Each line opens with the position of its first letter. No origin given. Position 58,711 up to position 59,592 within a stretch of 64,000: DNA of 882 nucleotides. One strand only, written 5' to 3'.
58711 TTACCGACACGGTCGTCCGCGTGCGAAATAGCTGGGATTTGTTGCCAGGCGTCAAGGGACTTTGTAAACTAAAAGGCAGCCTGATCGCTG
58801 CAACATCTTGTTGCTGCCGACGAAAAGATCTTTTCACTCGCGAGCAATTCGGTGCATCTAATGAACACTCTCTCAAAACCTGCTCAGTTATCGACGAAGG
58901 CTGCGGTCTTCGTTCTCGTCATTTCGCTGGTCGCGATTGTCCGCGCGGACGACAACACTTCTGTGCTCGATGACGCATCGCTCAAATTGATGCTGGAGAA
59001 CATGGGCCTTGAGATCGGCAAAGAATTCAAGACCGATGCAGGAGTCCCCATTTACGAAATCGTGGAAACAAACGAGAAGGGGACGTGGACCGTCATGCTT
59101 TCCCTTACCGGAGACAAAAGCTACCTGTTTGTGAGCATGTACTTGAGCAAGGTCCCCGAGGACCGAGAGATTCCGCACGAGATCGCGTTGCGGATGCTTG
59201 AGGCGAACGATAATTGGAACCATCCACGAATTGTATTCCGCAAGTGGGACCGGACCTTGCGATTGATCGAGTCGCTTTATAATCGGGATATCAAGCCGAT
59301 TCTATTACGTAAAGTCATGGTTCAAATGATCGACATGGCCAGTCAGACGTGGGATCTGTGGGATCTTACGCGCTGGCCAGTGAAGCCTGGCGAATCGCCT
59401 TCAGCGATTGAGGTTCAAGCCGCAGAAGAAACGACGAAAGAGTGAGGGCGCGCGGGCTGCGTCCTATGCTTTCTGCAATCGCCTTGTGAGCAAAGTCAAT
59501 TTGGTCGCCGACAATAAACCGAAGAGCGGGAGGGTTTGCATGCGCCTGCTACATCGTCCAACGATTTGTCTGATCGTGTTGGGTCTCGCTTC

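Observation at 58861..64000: Exported type-III-chaperone-fold protein paired with the giant repeat protein: candidate two-gene export/folding system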

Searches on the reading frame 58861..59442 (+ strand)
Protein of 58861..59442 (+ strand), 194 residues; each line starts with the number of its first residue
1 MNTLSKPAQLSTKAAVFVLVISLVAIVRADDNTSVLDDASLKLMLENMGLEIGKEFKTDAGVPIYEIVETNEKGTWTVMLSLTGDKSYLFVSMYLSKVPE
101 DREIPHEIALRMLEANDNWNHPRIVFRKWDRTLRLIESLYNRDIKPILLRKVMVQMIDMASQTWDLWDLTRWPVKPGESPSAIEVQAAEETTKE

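Call 5: search_protein_families(library=pfam, proteins=[window:58861-59442:+], max_evalue=1)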
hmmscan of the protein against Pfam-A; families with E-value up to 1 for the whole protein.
window:58861-59442:+ (194 aa): 0 families

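Call 6: search_protein_families(library=ncbifam, proteins=[window:58861-59442:+], max_evalue=1)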
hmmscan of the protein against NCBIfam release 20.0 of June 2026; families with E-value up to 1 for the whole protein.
window:58861-59442:+ (194 aa): 0 families

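Call 7: find_homologous_proteins(query=window:58861-59442:+, max_evalue=0.001)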
Query window:58861-59442:+ (194 aa): 2 proteins with E <= 0.001 among 62 candidates.
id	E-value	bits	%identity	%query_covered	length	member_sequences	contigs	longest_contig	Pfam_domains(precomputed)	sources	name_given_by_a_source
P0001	4.9e-122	422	100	100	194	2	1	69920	-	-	-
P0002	5.7e-87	308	80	93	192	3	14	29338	-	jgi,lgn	jgi:hypothetical protein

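Call 8: search_solved_structures(query=window:58861-59442:+, max_evalue=10)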
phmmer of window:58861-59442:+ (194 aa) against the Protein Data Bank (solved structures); distinct sequences matched with E-value up to 10: 2.
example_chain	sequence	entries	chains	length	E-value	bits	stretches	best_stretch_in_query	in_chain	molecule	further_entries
8iml_M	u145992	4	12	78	1.1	12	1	54-112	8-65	CpcD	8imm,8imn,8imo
9fhl_A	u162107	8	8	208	1.6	11.5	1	61-99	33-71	Small ribosomal subunit protein eS1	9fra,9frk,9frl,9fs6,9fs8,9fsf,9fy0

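Call 11: find_encoding_contigs(protein=P0002, flank=10000, max_places=6)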
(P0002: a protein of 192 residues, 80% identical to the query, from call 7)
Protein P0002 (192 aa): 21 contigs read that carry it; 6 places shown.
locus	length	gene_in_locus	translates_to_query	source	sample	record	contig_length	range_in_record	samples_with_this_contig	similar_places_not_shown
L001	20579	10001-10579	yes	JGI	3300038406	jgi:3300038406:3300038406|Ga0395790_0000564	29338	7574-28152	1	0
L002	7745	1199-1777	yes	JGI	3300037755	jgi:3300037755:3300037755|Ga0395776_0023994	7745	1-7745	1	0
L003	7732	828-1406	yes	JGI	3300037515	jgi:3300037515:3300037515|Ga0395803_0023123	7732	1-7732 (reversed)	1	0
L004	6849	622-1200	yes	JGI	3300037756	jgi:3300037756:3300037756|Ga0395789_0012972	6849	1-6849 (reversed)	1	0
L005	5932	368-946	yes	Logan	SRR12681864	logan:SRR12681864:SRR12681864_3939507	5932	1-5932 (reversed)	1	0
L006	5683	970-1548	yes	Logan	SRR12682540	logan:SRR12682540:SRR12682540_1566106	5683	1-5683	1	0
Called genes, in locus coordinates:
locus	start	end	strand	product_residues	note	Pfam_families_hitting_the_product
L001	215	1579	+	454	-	PF00657:Lipase_GDSL, PF13472:Lipase_GDSL_2, PF14606:Lipase_GDSL_3 (weak), PF06439:3keto-disac_hyd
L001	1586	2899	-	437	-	PF00037:Fer4 (faint), PF12797:Fer4_2 (faint), PF12838:Fer4_7, PF13183:Fer4_8, PF13187:Fer4_9 (weak), PF13484:Fer4_16 (weak), PF13534:Fer4_17, PF02754:CCG, +3 more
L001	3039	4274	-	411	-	PF01565:FAD_binding_4, PF02913:FAD-oxidase_C (weak)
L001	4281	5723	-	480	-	PF01565:FAD_binding_4, PF02913:FAD-oxidase_C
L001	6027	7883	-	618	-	PF00140:Sigma70_r1_2 (weak), PF04542:Sigma70_r2, PF04539:Sigma70_r3, PF04545:Sigma70_r4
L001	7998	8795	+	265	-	PF00378:ECH_1, PF16113:ECH_2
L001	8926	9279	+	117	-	-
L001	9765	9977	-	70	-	-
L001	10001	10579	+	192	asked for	-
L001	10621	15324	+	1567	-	-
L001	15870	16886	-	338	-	PF18301:preATP-grasp_3, PF02655:ATP-grasp_3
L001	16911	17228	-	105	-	PF01883:FeS_assembly_P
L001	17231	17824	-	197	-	PF05685:Uma2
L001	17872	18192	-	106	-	PF00355:Rieske, PF13806:Rieske_2, PF22543:Rieske_4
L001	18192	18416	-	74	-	-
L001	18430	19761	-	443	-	PF19295:SufBD_N, PF01458:SUFBD_core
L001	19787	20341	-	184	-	PF05685:Uma2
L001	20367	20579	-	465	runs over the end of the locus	?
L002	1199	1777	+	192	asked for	-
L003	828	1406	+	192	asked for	-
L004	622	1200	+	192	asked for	-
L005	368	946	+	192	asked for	-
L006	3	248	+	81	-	?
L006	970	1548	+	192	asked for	-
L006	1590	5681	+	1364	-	?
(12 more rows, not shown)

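Call 12: find_encoding_contigs(protein=P0001, flank=10000, max_places=4)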
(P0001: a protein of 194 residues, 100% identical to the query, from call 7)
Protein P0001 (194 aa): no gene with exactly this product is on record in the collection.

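Call 15: search_solved_structures(query=L001:10621-15321:+, max_evalue=1)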
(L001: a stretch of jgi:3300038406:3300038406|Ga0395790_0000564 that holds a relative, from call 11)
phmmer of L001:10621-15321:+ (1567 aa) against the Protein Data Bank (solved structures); distinct sequences matched with E-value up to 1: 1.
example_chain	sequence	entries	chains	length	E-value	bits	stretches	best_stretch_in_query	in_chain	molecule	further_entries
6f8s_B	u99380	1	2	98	0.029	15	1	770-829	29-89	Putative Killer protein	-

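Call 16: search_protein_families(library=pfam, proteins=[L001:10621-15321:+, L001:8926-9276:+, L001:9765-9974:-], max_evalue=10)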
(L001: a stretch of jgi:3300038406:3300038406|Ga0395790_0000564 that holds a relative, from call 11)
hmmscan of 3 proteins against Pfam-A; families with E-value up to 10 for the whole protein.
L001:10621-15321:+ (1567 aa): 4 families
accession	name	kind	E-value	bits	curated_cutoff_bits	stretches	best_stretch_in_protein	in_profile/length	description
PF07202.18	Tcp10_C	-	0.0045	17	36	1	691-705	20-34/35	T-complex protein 10 C-terminus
PF22516.1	PreP_C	-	0.079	13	27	1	511-553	26-68/173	PreP C-terminal domain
PF14285.11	DUF4367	-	0.24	12.3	22.1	1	1060-1122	14-75/110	Domain of unknown function (DUF4367)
PF18938.6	aRib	-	0.32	11.3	27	0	1418-1439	43-64/71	Atypical Rib domain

L001:8926-9276:+ (117 aa): 0 families

L001:9765-9974:- (69 aa): 0 families

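Call 17: search_protein_representatives(protein=window:58861-59442:+)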
Query: 194 residues. Proteins with E-value up to 0.001 (for the whole library): 146; up to 1e-10: 23; up to 1e-30: 2. The best 146 are listed.
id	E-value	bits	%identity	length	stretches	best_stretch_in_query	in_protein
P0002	1.8e-87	307.9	79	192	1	1-183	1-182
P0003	8.4e-33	129.8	32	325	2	35-173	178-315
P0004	8.1e-19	84.2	31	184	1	16-184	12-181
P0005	4.7e-16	75.2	34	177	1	32-189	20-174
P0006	1.2e-15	73.8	31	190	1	26-185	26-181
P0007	1.4e-14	70.4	30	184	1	14-184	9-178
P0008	3.1e-14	69.2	30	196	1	18-192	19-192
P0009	3.7e-14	69.0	29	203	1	22-183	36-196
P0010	5.8e-13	65.1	36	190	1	29-175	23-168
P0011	8.0e-13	64.6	33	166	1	35-177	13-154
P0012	9.3e-13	64.4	29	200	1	9-179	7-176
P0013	2.1e-12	63.3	34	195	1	25-186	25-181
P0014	2.7e-12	62.9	30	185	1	15-173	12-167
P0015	2.8e-12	62.9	33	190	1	26-181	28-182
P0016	7.4e-12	61.5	29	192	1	25-182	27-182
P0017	1.1e-11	60.9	33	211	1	35-177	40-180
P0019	1.4e-11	60.6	42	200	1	36-176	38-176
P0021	5.2e-11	58.7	34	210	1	28-179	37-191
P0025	1.2e-10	57.5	26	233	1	30-175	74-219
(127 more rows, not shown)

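Call 20: search_protein_families(library=pfam, alignment_id=A1, max_evalue=0.1)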
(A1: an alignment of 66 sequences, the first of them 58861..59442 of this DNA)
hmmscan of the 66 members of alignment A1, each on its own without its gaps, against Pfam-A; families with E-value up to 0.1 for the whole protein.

A. member 1, window:58861-59442:+ (194 aa): 0 families

B. families by the number of members that match (of 66 scanned): 20 families
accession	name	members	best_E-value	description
PF13670.12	PepSY_2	12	2.3e-05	Peptidase propeptide and YPEB domain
PF05932.18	CesT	8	4.7e-05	Tir chaperone protein (CesT) family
PF10722.14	YbjN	5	6.3e-08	Putative bacterial sensory transduction regulator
PF18860.6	AbiJ_NTD3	2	0.00029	AbiJ N-terminal domain 3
PF22551.1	TY-Chap1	2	0.00068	T3SS (YopN, CesT) and YbjN peptide-binding chaperone 1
PF11968.14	Bmt2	2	0.0081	25S rRNA (adenine(2142)-N(1))-methyltransferase, Bmt2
PF05036.18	SPOR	1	0.0053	SPOR domain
PF08724.16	Rep_N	1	0.013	Rep protein catalytic domain like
PF19534.4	DUF6059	1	0.024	Family of unknown function (DUF6059)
PF20832.2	Reov_VP3_MTase2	1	0.033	Reovirus VP3 protein, Methyltransferase domain 2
PF03484.21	B5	1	0.034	tRNA synthetase B5 domain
PF12048.14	DUF3530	1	0.041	Protein of unknown function (DUF3530)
PF09893.14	DUF2120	1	0.046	Uncharacterized protein conserved in archaea (DUF2120)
PF23361.1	BBS7_pf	1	0.047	BBS7 platform domain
PF14814.11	UB2H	1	0.059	Bifunctional transglycosylase second domain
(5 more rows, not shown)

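Call 21: search_solved_structures(query=A1, max_evalue=10, show_alignments=3)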
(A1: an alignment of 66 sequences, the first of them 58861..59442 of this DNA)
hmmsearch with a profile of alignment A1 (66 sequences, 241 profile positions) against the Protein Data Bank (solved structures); distinct sequences matched with E-value up to 10: 7.
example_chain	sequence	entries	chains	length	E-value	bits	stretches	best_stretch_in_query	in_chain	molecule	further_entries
9lhw_A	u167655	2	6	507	0.22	14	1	115-156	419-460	Tagaturonate/fructuronate epimerase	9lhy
9lhu_A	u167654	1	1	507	0.22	14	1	115-156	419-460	Tagaturonate/fructuronate epimerase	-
2aca_A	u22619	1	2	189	0.55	12.7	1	65-83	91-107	putative adenylate cyclase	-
2os8_B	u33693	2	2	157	0.59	12.6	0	63-83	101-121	Myosin regulatory light chain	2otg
7bgl_a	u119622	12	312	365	0.6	12.6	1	38-91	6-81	Flagellar P-ring protein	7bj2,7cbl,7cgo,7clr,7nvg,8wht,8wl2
3pn7_B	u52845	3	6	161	0.65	12.5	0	63-83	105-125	Myosin regulatory light chain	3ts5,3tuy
9e5c_6t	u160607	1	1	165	1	11.8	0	63-86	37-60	Centrin, putative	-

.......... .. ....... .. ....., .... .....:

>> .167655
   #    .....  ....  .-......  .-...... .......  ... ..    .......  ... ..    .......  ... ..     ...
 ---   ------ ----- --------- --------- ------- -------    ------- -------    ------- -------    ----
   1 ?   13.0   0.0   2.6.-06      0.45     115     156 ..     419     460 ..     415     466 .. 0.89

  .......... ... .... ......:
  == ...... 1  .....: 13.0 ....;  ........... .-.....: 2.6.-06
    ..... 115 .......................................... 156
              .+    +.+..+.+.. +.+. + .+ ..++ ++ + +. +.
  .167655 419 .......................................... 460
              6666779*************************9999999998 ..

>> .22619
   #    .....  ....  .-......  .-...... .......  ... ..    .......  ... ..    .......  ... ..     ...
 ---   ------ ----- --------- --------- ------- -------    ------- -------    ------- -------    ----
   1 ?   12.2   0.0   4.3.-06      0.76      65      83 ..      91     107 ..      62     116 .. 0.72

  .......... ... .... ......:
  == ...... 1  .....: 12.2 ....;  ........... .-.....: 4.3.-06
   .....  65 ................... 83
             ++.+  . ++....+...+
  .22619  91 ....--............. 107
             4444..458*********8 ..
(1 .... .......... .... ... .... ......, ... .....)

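Call 24: find_homologous_proteins(query=L001:10621-15321:+, max_evalue=0.001)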
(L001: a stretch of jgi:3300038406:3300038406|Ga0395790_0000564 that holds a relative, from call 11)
Query L001:10621-15321:+ (1567 aa): 1 proteins with E <= 0.001 among 8000 candidates.
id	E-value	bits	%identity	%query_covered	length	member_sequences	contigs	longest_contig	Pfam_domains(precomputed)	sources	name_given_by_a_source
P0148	0.0e+0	3600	100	100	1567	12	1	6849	-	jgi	jgi:YD repeat-containing protein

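Call 26: find_encoding_contigs(protein=P0004, flank=8000, max_places=3)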
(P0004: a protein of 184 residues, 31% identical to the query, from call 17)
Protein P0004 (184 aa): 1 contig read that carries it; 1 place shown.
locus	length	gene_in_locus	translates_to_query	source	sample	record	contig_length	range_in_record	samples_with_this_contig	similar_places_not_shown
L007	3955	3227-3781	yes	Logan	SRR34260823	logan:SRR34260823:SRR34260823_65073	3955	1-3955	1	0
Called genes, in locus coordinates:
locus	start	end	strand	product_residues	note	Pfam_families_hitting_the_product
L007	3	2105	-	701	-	?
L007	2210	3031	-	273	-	-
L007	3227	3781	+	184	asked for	-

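Call 29: find_related_loci(query=window:58861-59442:+, collection=genome_contigs, flank=10000)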
Query window:58861-59442:+ (194 aa) in genome_contigs; peptide patterns used: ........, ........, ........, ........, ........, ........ (x = any residue, [..] = any of these).
76 stretches matched a pattern; 1 encode a relative of the query (tblastn E <= 1e-3); 1 distinct loci.
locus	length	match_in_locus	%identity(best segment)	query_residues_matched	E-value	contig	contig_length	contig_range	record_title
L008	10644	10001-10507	92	1-169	4e-104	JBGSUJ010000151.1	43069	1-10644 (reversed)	MAG: Pirellulales bacterium isolate JTS-AC43 k141_2574812, whole genome shotgun sequence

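Call 32: find_related_loci(query=A3, collection=metagenome_contigs, flank=10000)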
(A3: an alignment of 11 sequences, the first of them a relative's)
Query A3 (200 aa) in metagenome_contigs; peptide patterns used: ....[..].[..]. (x = any residue, [..] = any of these).
313 stretches matched a pattern; 7 encode a relative of the query (tblastn E <= 1e-3); 7 distinct loci.
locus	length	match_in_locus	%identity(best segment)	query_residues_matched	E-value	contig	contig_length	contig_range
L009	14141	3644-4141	34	3-171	1e-23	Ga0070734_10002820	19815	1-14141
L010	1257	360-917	33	1-178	6e-22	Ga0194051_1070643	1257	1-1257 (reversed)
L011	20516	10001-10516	30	27-196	7e-18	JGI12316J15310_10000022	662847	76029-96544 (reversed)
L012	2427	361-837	30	15-173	6e-17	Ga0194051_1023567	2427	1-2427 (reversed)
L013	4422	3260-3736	30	32-187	9e-17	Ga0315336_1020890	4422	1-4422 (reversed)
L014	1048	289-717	31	32-175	7e-16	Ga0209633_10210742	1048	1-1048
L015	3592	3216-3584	31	38-167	5e-13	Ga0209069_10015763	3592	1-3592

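Call 33: predict_structure(alignment_id=A1)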
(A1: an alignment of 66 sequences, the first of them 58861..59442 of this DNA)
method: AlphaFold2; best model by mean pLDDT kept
length: 194 residues; sequences in the alignment: 66
mean_pLDDT: 87.1   pTM: 0.75
mean pLDDT of the five models: 87.1, 86.9, 86.5, 86.1, 86.0
residues with pLDDT >= 90: 138; 70-90: 15; 50-70: 37; < 50: 4
segments of 3 or more residues with pLDDT < 50: 1-3
pLDDT, mean of each block of 10 residues (from residue 1): 51 70 63 85 97 96 97 96 98 97 96 96 97 98 97 97 97 81 59 57
secondary structure, 60 per line:
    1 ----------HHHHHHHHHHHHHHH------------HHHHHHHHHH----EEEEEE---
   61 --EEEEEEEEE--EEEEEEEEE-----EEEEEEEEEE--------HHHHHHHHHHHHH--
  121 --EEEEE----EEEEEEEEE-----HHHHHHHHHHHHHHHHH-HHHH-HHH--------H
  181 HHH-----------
elements in order: H11-25 H38-47 E52-57 E63-71 E74-82 E88-97 H106-118 E123-127 E132-140 H146-162 H164-167 H180-183

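Call 37: search_protein_families(library=pfam, proteins=[L011:10565-12652:+, L009:3975-5444:+, L011:9935-10537:+, L009:3620-4141:+, L011:8824-9477:-, L009:2001-3371:-], max_evalue=0.01)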
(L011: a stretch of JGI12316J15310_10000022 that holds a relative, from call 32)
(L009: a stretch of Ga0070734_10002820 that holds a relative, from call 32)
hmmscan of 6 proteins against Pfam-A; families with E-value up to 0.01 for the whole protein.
L011:10565-12652:+ (696 aa): 20 families
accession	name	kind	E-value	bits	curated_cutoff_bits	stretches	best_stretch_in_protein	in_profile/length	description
PF00515.34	TPR_1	-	3.4e-55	182.2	27.8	7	647-678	3-34/34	Tetratricopeptide repeat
PF07719.23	TPR_2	-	8.3e-45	147.7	27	5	646-678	2-34/34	Tetratricopeptide repeat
PF13414.12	TPR_11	-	3.2e-42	142.4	26.8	5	618-659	3-42/42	TPR repeat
PF13181.12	TPR_8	-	4.1e-37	123.6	25.7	3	647-678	3-34/34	Tetratricopeptide repeat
PF13432.12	TPR_16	-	3.6e-30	104.4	32.7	5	468-512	2-46/65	Tetratricopeptide repeat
PF13431.12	TPR_17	-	6e-28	95.2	24.4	2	137-170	1-34/34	Tetratricopeptide repeat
PF13428.12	TPR_14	-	3.1e-21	74.1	23.5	2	150-191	2-43/44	Tetratricopeptide repeat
PF13424.12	TPR_12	-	7.8e-20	71.3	30.1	2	219-291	5-74/77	Tetratricopeptide repeat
PF13371.12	TPR_9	-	4.6e-19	68.7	35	1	162-216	8-62/73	Tetratricopeptide repeat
PF13174.12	TPR_6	-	8.2e-19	67.3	26.3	0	296-320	1-25/33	Tetratricopeptide repeat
PF14559.12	TPR_19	-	3.4e-13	50.1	25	3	474-514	2-42/68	Tetratricopeptide repeat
PF23914.1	TPR_CcmH_CycH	-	2.2e-08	34.5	42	0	164-244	65-148/158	Cytochrome c-type biogenesis protein H TPR domain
PF25575.1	TPR_BSK1_C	-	5.1e-07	30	42.2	0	270-319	51-101/118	Serine/threonine-protein kinase BSK1-like, TPR repeats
PF13176.12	TPR_7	-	5.9e-06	26.4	27.9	0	577-604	1-28/36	Tetratricopeptide repeat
PF10516.15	SHNi-TPR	-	1.1e-05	25.2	21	0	478-492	16-30/38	SHNi-TPR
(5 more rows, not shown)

L009:3975-5444:+ (490 aa): 2 families
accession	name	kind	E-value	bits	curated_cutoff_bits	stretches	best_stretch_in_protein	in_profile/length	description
PF01261.30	AP_endonuc_2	-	1.4e-23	84.4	31.1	1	143-398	1-234/249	Xylose isomerase-like TIM barrel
PF07328.17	VirD1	-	0.0011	19.4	28.2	1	428-471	71-114/142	T-DNA border endonuclease VirD1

L011:9935-10537:+ (201 aa): 0 families

L009:3620-4141:+ (174 aa): 0 families

L011:8824-9477:- (217 aa): 1 family
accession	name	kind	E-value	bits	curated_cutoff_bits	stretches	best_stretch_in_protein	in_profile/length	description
PF00144.29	Beta-lactamase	-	1.2e-23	84.3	27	1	11-191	132-312/329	Beta-lactamase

L009:2001-3371:- (456 aa): 1 family
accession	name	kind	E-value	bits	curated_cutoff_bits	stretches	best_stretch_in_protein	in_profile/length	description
PF07690.21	MFS_1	-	3.7e-51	174.5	33.4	2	27-392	1-347/347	Major Facilitator Superfamily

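Call 38: fold_search(model_id=the predicted structure, library=pdb)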
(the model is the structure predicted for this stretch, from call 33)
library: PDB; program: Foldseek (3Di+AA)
matches with E <= 10: 1206; with E <= 0.001: 11
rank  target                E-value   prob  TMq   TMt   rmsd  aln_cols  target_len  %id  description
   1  3kxy_B                1.5e-04  1.00  0.46  0.63   4.1       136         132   12  Crystal Structure of the ExsC-ExsE Complex (released 2010-06-30)
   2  3kxy_D                1.9e-04  1.00  0.47  0.65   4.0       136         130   12  Crystal Structure of the ExsC-ExsE Complex (released 2010-06-30)
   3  5z38_A                2.9e-04  1.00  0.47  0.57   3.7       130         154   18  Crystal structure of CsrA bound to CesT (released 2018-04-04)
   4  5z38_C                3.0e-04  1.00  0.46  0.56   3.8       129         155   17  Crystal structure of CsrA bound to CesT (released 2018-04-04)
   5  5wez_A                3.4e-04  1.00  0.46  0.65   4.1       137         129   18  Structure of the Tir-CesT effector-chaperone complex (released 2018-07-11)
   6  4h5b_A                4.6e-04  1.00  0.53  0.64   4.5       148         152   14  Crystal Structure of DR_1245 from Deinococcus radiodurans (released 2013-01-30)
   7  4g6t_A                5.4e-04  1.00  0.47  0.66   4.6       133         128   16  Structure of the HopA1-SchA Chaperone-Effector Complex (released 2013-06-05)
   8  4h5b_B                7.2e-04  1.00  0.52  0.65   5.5       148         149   12  Crystal Structure of DR_1245 from Deinococcus radiodurans (released 2013-01-30)
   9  3kxy_F                7.2e-04  1.00  0.46  0.63   4.4       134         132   13  Crystal Structure of the ExsC-ExsE Complex (released 2010-06-30)
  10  3kxy_H                8.1e-04  1.00  0.47  0.66   3.8       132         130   11  Crystal Structure of the ExsC-ExsE Complex (released 2010-06-30)
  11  3kxy_J                8.6e-04  1.00  0.47  0.67   4.0       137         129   12  Crystal Structure of the ExsC-ExsE Complex (released 2010-06-30)
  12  5z38_D                1.1e-03  1.00  0.46  0.57   3.9       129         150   18  Crystal structure of CsrA bound to CesT (released 2018-04-04)
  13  1k3e_B                1.1e-03  1.00  0.40  0.52  14.7       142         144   17  Type III secretion chaperone CesT (released 2001-11-28)
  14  1jyo_A                1.3e-03  1.00  0.41  0.57   4.8       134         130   10  Structure of the Salmonella Virulence Effector SptP in Complex with its Secretion Chaperone SicP (released 2001-11-07)
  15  3epu_A                1.7e-03  1.00  0.42  0.58   3.2       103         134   14  Crystal Structure of STM2138, a novel virulence chaperone in Salmonella (released 2009-09-29)
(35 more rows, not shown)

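Call 40: find_homologous_proteins(query=A1, max_evalue=0.001)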
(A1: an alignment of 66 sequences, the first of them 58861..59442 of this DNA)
Query A1 (66 sequences) (194 aa, profile of the alignment): 4 proteins with E <= 0.001 among 8000 candidates.
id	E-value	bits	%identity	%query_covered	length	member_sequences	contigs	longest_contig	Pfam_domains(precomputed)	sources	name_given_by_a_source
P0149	8.3e-91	322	36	71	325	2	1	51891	-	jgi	jgi:hypothetical protein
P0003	1.4e-90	321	36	71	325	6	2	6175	-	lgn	-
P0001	5.4e-52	195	100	100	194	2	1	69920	-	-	-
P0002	9.4e-52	194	80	93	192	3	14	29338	-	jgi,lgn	jgi:hypothetical protein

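Call 41: find_encoding_contigs(protein=P0149, flank=8000, max_places=2)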
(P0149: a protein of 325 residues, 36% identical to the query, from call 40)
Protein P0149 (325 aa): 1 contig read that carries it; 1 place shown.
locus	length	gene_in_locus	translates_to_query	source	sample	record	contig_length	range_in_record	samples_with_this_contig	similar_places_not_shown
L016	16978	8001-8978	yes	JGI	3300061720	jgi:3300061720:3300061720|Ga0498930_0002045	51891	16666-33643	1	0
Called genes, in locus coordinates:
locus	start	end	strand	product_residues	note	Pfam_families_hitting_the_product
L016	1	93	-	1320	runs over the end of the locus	PF08811:DUF1800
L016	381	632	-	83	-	-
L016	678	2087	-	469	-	PF03601:Cons_hypoth698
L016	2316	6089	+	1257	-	PF19501:PcRGLX_1st, PF21345:PcRGLX_2nd, PF21346:PcRGLX_3rd (faint)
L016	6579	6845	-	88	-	-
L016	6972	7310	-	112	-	-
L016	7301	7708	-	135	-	PF13546:DDE_5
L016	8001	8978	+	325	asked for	-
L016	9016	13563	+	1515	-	PF00515:TPR_1 (faint), PF13174:TPR_6 (faint), PF13181:TPR_8 (faint), PF13414:TPR_11 (faint), PF13424:TPR_12 (faint), PF13428:TPR_14 (faint), PF07719:TPR_2 (weak), PF14559:TPR_19 (weak), +2 more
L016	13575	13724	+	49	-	-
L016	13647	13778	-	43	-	PF07394:DUF1501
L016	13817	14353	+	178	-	-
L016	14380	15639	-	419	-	PF00266:Aminotran_5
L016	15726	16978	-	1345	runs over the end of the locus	PF03130:HEAT_PBS (faint), PF26549:Tricorn_N (faint), PF07676:PD40 (faint), PF18582:HZS_alpha, PF02985:HEAT (faint), PF13646:HEAT_2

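Call 42: find_encoding_contigs(protein=P0005, flank=8000, max_places=2)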
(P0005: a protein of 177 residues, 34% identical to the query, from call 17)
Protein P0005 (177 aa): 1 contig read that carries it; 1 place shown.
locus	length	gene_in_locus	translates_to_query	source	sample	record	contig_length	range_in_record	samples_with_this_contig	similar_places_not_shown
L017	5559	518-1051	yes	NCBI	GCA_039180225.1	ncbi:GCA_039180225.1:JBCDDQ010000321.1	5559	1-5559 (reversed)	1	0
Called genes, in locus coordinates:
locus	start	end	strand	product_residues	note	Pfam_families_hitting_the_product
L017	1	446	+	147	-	?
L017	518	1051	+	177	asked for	-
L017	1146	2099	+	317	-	-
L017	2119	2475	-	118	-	PF00903:Glyoxalase, PF12681:Glyoxalase_2, PF18029:Glyoxalase_6 (weak)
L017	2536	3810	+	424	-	PF01425:Amidase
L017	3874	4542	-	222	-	PF13505:OMP_b-brl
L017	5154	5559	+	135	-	PF00909:Ammonium_transp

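Call 43: find_encoding_contigs(protein=P0006, flank=8000, max_places=2)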
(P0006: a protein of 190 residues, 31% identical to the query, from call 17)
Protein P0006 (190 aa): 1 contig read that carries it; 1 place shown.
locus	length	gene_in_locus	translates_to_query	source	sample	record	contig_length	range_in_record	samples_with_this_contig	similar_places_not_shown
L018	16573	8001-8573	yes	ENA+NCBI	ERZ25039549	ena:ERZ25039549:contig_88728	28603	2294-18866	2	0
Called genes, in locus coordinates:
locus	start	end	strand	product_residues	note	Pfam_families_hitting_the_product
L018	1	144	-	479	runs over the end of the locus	PF04317:DUF463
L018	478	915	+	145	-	PF21157:DksA_N, PF01258:zf-dskA_traR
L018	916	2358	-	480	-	PF07690:MFS_1, PF00083:Sugar_tr, PF07690:MFS_1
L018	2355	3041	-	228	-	PF01427:Peptidase_M15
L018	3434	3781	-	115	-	-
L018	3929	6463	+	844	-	PF00989:PAS (weak), PF08448:PAS_4 (weak), PF12860:PAS_7 (faint), PF00989:PAS (weak), PF08448:PAS_4, PF00512:HisKA, PF02518:HATPase_c, PF00072:Response_reg, +2 more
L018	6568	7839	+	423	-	PF13469:Sulfotransfer_3, PF00685:Sulfotransfer_1 (weak)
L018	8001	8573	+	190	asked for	-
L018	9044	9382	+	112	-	-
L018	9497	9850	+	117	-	-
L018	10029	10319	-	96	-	PF00216:Bac_DNA_binding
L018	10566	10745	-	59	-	-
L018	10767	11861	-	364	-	PF01594:AI-2E_transport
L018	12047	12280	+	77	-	-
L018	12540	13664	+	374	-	PF00154:RecA_N, PF08423:Rad51 (weak), PF06745:ATPase, PF27531:MT3502_N, PF21096:RecA_C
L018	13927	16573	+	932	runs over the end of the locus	PF01411:tRNA-synt_2c, PF07973:tRNA_SAD, PF02272:DHHA1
